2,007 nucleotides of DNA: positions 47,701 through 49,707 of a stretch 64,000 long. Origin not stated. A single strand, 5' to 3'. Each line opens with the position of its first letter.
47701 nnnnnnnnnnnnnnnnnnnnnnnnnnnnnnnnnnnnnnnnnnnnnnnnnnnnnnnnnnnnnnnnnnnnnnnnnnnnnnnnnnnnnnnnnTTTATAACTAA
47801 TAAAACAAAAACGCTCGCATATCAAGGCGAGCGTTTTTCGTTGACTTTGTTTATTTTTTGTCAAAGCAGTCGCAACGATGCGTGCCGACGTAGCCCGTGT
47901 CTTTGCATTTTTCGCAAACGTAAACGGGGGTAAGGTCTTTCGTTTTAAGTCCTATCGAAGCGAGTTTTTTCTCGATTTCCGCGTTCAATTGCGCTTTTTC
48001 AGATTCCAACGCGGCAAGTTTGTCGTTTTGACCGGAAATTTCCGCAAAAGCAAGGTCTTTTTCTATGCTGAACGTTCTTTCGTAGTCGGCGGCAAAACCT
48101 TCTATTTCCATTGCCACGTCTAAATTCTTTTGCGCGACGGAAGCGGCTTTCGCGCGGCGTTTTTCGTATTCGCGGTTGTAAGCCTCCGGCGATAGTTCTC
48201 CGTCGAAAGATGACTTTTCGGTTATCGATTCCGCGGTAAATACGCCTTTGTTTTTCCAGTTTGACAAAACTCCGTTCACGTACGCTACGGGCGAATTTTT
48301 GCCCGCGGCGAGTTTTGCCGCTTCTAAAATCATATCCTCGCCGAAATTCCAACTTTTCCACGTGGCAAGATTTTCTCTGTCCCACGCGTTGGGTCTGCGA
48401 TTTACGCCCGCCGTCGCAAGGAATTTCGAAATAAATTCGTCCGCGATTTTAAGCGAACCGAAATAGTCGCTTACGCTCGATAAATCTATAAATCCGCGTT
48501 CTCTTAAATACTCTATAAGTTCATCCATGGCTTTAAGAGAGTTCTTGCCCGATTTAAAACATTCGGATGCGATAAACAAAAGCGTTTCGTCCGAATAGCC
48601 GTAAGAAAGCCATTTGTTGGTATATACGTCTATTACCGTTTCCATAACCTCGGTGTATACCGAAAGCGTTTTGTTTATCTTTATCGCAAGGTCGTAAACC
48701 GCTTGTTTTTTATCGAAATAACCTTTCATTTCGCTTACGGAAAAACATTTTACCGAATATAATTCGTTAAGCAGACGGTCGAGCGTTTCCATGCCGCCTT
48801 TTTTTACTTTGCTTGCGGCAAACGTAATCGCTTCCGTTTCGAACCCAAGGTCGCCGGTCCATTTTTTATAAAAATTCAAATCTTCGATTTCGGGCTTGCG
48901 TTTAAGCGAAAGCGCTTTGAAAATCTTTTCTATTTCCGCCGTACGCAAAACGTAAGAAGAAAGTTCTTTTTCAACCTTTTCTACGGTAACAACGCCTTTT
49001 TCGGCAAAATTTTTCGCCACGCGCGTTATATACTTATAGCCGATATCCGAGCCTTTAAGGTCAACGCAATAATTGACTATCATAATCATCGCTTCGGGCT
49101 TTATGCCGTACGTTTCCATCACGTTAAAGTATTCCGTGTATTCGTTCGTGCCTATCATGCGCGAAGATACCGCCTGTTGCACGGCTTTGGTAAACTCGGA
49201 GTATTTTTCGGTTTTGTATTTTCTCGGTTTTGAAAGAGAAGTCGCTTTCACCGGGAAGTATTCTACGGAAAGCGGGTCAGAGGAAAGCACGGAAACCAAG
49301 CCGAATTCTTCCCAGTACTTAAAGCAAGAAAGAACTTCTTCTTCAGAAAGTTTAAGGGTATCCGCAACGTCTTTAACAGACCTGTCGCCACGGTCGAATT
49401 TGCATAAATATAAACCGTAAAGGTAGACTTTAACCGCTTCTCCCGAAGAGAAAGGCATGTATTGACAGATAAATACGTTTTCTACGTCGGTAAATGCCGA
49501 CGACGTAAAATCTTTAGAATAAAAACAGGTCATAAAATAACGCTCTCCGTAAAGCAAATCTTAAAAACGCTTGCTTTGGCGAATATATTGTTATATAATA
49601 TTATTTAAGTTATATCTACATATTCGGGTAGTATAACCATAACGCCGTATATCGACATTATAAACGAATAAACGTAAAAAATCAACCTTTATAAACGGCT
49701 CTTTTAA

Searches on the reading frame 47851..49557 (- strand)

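Call 30: search_protein_families(library=pfam, proteins=[window:47851-49557:-], max_evalue=0.00001)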
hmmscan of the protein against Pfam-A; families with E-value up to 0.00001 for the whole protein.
window:47851-49557:- (568 aa): 1 family
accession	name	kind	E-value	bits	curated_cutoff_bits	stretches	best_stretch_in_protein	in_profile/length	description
PF07261.16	DnaB_2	-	2.2e-26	91.8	22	2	131-198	8-73/74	Replication initiation and membrane attachment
